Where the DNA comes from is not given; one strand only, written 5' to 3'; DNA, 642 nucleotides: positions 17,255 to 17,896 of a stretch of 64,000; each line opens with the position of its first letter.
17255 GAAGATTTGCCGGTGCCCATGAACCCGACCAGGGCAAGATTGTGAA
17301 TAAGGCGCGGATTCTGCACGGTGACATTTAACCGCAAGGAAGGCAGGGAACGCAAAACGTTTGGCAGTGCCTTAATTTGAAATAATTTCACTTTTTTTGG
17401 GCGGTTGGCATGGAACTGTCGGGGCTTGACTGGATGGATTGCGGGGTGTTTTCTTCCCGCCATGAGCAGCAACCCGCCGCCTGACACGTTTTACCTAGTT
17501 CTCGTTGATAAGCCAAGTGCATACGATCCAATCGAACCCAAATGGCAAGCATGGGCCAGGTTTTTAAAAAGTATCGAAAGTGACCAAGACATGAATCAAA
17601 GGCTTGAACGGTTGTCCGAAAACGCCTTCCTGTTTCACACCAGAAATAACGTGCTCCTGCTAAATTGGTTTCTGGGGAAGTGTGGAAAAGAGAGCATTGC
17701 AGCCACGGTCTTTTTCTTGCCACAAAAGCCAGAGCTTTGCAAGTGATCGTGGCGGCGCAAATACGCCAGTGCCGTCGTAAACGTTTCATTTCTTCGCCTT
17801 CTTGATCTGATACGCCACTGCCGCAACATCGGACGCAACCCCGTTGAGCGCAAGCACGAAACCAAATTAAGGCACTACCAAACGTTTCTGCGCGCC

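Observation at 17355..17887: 517-bp MITE-like insertion with TIRs, an 8-bp palindromic target duplication and a surviving empty-site copy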

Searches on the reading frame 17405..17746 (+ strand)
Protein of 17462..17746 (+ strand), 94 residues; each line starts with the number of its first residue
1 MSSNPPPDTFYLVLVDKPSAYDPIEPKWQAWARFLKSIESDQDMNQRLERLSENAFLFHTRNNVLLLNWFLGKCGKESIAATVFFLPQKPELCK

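Call 11: search_protein_families(library=pfam, proteins=[window:17462-17743:+, window:17405-17743:+], max_evalue=0.1)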
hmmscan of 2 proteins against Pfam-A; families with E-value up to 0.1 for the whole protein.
window:17462-17743:+ (94 aa): 0 families

window:17405-17743:+ (113 aa): 0 families

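Call 13: find_encoding_contigs(protein=window:17462-17746:+, flank=6000, max_places=10)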
Protein window:17462-17746:+ (94 aa): 9 contigs read that carry it; 8 places shown.
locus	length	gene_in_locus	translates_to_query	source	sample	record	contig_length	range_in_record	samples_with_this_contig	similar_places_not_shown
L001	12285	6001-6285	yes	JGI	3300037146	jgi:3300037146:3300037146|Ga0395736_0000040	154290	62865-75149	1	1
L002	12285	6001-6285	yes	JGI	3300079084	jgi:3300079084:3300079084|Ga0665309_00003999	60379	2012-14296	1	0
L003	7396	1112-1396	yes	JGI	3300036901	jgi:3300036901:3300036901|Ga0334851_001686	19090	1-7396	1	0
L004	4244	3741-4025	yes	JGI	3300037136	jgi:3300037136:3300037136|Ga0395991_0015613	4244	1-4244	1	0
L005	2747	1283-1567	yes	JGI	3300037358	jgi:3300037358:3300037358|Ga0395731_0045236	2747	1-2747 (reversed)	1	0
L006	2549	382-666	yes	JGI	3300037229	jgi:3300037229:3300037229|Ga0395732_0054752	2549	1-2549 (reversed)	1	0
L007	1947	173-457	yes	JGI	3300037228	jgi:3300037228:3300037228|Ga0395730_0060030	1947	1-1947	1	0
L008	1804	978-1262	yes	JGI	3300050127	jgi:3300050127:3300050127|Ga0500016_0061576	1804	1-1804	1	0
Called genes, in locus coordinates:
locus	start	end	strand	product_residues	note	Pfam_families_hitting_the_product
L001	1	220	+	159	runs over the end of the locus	-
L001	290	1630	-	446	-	PF00206:Lyase_1, PF10415:FumaraseC_C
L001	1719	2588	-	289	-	PF12122:Rhomboid_N, PF01694:Rhomboid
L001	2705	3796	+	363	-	PF06439:3keto-disac_hyd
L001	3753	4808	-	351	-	PF08331:QueG_DUF1730, PF13187:Fer4_9 (faint), PF25160:LdpA_Fe-S-bd (faint), PF13237:Fer4_10 (faint), PF13484:Fer4_16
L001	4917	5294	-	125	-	PF13366:PDDEXK_3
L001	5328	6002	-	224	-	PF13238:AAA_18 (faint), PF01202:SKI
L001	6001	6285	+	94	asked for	-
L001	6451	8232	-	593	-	-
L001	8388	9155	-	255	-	PF07963:N_methyl (weak)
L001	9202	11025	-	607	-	-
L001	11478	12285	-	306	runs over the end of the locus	PF07963:N_methyl, PF07596:SBP_bac_10 (faint)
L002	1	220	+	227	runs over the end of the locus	PF00144:Beta-lactamase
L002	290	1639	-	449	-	PF00206:Lyase_1, PF10415:FumaraseC_C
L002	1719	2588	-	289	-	PF12122:Rhomboid_N, PF01694:Rhomboid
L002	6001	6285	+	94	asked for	-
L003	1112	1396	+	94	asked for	-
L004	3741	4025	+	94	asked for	-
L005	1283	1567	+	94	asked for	-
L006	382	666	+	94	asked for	-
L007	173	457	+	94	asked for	-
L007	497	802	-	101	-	-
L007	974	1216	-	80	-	-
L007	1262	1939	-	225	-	PF03400:DDE_Tnp_IS1 (faint)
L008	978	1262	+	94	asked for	-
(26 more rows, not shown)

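Call 36: search_protein_families(library=pfam, proteins=[L007:497-802:-, L007:974-1216:-], max_evalue=0.01)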
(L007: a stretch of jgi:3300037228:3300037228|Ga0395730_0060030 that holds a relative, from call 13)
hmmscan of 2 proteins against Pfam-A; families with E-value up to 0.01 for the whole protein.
L007:497-802:- (101 aa): 0 families

L007:974-1216:- (80 aa): 0 families

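Call 44: search_protein_families(library=ncbifam, proteins=[window:17462-17743:+], max_evalue=0.01)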
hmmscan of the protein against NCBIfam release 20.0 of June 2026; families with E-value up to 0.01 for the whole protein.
window:17462-17743:+ (94 aa): 0 families

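Call 52: find_homologous_proteins(query=window:17462-17743:+, max_evalue=0.001)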
Query window:17462-17743:+ (94 aa): 1 proteins with E <= 0.001 among 1 candidates.
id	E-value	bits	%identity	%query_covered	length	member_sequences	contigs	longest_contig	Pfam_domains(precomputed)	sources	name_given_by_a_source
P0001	4.9e-55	201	95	100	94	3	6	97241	-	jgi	jgi:hypothetical protein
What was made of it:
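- Tried and rejected: The word-indexed protein search found only one cluster (call 52).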

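Call 58: search_protein_representatives(protein=window:17462-17743:+)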
Query: 94 residues. Proteins with E-value up to 0.001 (for the whole library): 9; up to 1e-10: 6; up to 1e-30: 1. The best 9 are listed.
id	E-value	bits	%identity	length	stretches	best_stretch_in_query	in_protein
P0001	1.6e-55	201.3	95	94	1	1-94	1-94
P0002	5.5e-29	116.2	61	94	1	1-93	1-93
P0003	7.1e-26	106.2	56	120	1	6-94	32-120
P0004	2.8e-17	78.7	34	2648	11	52-85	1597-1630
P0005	1.1e-15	73.6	48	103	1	4-94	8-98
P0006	3.4e-12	62.4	41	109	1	2-94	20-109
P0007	2.4e-05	40.4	32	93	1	12-92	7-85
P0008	5.5e-05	39.3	29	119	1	8-93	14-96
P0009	9.6e-04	35.3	30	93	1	8-94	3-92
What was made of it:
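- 17462..17746 (+): ORF94, an intact passenger gene of unknown function with a ferredoxin-like beta-alpha-beta-beta-alpha-beta fold. 9 representatives among 1.84 billion proteins (call 58).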

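Call 59: predict_structure(protein=window:17462-17743:+)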
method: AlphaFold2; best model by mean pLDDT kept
length: 94 residues; sequences in the alignment: 1
mean_pLDDT: 62.4   pTM: 0.49
mean pLDDT of the five models: 62.4, 44.9, 41.8, 41.5, 40.3
residues with pLDDT >= 90: 0; 70-90: 26; 50-70: 57; < 50: 11
segments of 3 or more residues with pLDDT < 50: 21-24, 92-94
pLDDT, mean of each block of 10 residues (from residue 1): 57 66 54 62 62 69 72 59 66 46
secondary structure, 60 per line:
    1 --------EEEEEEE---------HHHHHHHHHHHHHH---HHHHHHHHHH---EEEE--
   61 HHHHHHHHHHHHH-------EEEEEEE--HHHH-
elements in order: E9-15 H25-38 H42-51 E55-58 H61-73 E81-87 H90-93
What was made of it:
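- Tried and rejected: Structure of ORF94: single-sequence AlphaFold2 was poor (pLDDT 62, call 59).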

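Call 65: find_encoding_contigs(protein=P0001, flank=6000, max_places=8)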
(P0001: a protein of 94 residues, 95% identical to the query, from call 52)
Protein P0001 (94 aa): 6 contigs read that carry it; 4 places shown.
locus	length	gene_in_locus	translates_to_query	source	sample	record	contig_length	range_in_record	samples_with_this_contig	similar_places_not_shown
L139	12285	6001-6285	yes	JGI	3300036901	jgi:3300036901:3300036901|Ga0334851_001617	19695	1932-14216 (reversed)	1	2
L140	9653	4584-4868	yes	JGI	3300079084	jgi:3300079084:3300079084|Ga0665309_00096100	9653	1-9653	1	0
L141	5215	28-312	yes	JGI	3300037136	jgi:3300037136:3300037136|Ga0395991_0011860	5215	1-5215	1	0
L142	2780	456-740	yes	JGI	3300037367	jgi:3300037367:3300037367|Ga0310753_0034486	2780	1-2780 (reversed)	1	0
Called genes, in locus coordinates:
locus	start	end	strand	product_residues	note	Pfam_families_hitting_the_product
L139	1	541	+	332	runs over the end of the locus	PF00248:Aldo_ket_red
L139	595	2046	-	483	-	-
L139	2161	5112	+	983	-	PF00005:ABC_tran (faint), PF02463:SMC_N (faint), PF03193:RsgA_GTPase (faint), PF13191:AAA_16 (faint), PF13304:AAA_21 (faint), PF13476:AAA_23 (faint), PF17760:UvrA_inter, PF17755:UvrA_DNA-bind, +3 more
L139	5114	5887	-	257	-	-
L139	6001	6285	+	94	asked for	-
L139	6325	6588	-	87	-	-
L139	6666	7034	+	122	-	-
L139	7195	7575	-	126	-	-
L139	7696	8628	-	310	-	PF01582:TIR (weak), PF13676:TIR_2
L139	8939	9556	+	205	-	-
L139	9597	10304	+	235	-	PF10899:AbiGi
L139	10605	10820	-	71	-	-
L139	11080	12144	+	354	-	PF01075:Glyco_transf_9, PF02350:Epimerase_2 (weak)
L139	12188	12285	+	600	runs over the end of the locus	PF00664:ABC_membrane, PF00005:ABC_tran, PF02463:SMC_N (weak)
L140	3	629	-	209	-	?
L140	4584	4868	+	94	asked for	-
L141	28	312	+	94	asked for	-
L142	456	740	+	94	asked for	-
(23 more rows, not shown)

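Call 66: predict_structure(alignment_id=A2)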
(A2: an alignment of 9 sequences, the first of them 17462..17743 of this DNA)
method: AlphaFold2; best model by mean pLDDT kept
length: 94 residues; sequences in the alignment: 9
mean_pLDDT: 88.5   pTM: 0.77
mean pLDDT of the five models: 88.5, 86.9, 85.9, 85.6, 85.4
residues with pLDDT >= 90: 57; 70-90: 33; 50-70: 1; < 50: 3
segments of 3 or more residues with pLDDT < 50: 1-3
pLDDT, mean of each block of 10 residues (from residue 1): 71 92 84 92 88 93 93 93 94 80
secondary structure, 60 per line:
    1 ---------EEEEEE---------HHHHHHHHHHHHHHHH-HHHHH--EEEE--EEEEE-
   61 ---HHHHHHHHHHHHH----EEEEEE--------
elements in order: E10-15 H25-40 H42-46 E49-52 E55-59 H64-76 E81-86
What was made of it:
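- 17462..17746 (+): The AlphaFold2 model built with the alignment has pLDDT 88.5 (call 66).
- A confident compact fold is predicted once the 9-sequence alignment is used (pLDDT 88.5, call 66).
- Tried and rejected: The 9-sequence alignment gave a usable model (call 66).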

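Call 71: fold_search(model_id=the predicted structure, library=pdb)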
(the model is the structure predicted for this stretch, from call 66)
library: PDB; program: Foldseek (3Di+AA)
matches with E <= 10: 851; with E <= 0.001: 0
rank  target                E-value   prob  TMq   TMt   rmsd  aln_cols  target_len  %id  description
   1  5xvn_F                1.0e-02  1.00  0.49  0.44   3.6        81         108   12  E. far Cas1-Cas2/prespacer binary complex (released 2017-10-04)
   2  5zyf_C                1.1e-02  1.00  0.48  0.53   3.5        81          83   12  Crystal structure of Streptococcus pyogenes type II-A Cas2 (released 2018-08-15)
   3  2ibo_A                1.3e-02  0.99  0.50  0.51   5.0        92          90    9  X-ray Crystal Structure of Protein SP2199 from Streptococcus pneumoniae. Northeast Structural Genomics Consortium Targ (released 2006-10-03)
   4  6zv9_A                2.0e-02  0.80  0.34  0.23   5.8        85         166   10  Terbium(III)-bound de novo TIM barrel-ferredoxin fold fusion dimer with 4-glutamate binding site and tryptophan antenn (released 2020-11-25)
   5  4hhu_B                2.3e-02  0.96  0.44  0.29   4.2        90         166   10  Crystal Structure of Engineered Protein. Northeast Structural Genomics Consortium Target OR280. (released 2012-10-24)
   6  3oq2_B                2.4e-02  0.98  0.46  0.43   5.3        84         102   15  Structure of a CRISPR associated protein Cas2 from Desulfovibrio vulgaris (released 2010-12-22)
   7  7mid_D                2.4e-02  0.97  0.45  0.46   4.0        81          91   12  Sub-complex of Cas4-Cas1-Cas2 bound PAM containing DNA (released 2021-11-17)
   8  7mi4_E                2.4e-02  0.97  0.45  0.44   4.0        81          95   12  Symmetrical PAM-PAM prespacer bound Cas4/Cas1/Cas2 complex (released 2021-11-17)
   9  5zyf_D                2.6e-02  0.99  0.49  0.53   3.6        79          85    9  Crystal structure of Streptococcus pyogenes type II-A Cas2 (released 2018-08-15)
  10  3znu_I                2.6e-02  0.92  0.45  0.46   6.6        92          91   17  Crystal structure of ClcF in crystal form 2 (released 2013-02-27)
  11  4pxd_A                2.6e-02  0.82  0.40  0.13   6.8       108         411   14  The crystal structure of EcAAH in complex with allantoate (released 2014-07-23)
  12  5thw_B                2.6e-02  0.54  0.32  0.12   7.3       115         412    8  Crystal structure of Amidase, hydantoinase/carbamoylase family from Burkholderia multivorans (released 2016-11-09)
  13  4rjv_A                2.8e-02  0.92  0.41  0.44   4.7        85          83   10  Crystal Structure of a De Novo Designed Ferredoxin Fold, Northeast Structural Genomics Consortium (NESG) Target OR461 (released 2014-10-22)
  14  4rjv_B                2.8e-02  0.90  0.42  0.47   5.6        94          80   14  Crystal Structure of a De Novo Designed Ferredoxin Fold, Northeast Structural Genomics Consortium (NESG) Target OR461 (released 2014-10-22)
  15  5xvp_E                3.2e-02  0.98  0.49  0.46   3.7        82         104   12  E. fae Cas1-Cas2/prespacer/target ternary complex revealing the fully integrated states (released 2017-10-04)
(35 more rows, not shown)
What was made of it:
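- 17462..17746 (+): The best PDB fold matches are Cas2, but they are weak (E about 0.01, TM about 0.5; call 71).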

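Call 90: search_protein_families(library=padloc, proteins=[window:17462-17743:+, L007:500-802:-, L139:7699-8628:-, L139:8939-9553:+, L139:9597-10301:+, L139:7198-7575:-, L139:6666-7031:+], max_evalue=0.001)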
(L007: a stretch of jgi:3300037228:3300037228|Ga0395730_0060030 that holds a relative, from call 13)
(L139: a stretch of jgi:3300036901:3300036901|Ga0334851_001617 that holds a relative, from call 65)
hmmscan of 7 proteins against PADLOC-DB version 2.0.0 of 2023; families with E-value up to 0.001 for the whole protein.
window:17462-17743:+ (94 aa): 0 families

L007:500-802:- (101 aa): 0 families

L139:7699-8628:- (310 aa): 8 families
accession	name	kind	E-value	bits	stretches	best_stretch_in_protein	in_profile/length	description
PDLC05062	PDC-S66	-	1.6e-44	150.5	1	3-116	151-265/282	-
PDLC00417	ThsB1|ThsB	-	3.2e-24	84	1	3-116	169-284/303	TIR-like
PDLC02961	RT-TIR_XII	-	2e-11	41.5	1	2-131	349-473/475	single gene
PDLC00424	ThsB1|ThsB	-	6.2e-11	40.5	1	3-120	104-221/234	TIR-like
PDLC02962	RT-TIR_XII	-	1.2e-10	38.9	1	2-110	347-456/478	single gene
PDLC03015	TIR-NLR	-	6.3e-06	23.2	1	2-84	3-84/824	-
PDLC02403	Aga_TIR-PNTD1-PNTD2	-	2.1e-05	21.8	1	2-57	4-60/443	Class I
PDLC02421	Aga_TIR-PNTD1-PNTD2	-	5.8e-05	20.4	1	2-67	5-72/430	Class I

L139:8939-9553:+ (205 aa): 0 families

L139:9597-10301:+ (235 aa): 1 family
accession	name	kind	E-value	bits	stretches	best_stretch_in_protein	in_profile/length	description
PDLC02331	AbiGi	-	1.6e-34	117.4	1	38-234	59-259/260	AbiGi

L139:7198-7575:- (126 aa): 0 families

L139:6666-7031:+ (122 aa): 0 families

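Call 91: search_protein_families(library=phrogs, proteins=[window:17462-17743:+, L007:500-802:-], max_evalue=0.001)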
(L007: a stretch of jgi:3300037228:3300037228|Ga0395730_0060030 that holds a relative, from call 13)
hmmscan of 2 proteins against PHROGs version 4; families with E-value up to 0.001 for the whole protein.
window:17462-17743:+ (94 aa): 0 families

L007:500-802:- (101 aa): 0 families
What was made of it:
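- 17462..17746 (+): No hit in Pfam, NCBIfam, PADLOC or PHROGs (calls 11, 44, 90, 91).
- ORF94 has no family match in Pfam, NCBIfam, PADLOC or PHROGs (calls 11, 44, 90, 91).
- Tried and rejected: ORF94 against family libraries: no match in Pfam, NCBIfam, PADLOC or PHROGs (calls 11, 44, 90, 91).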
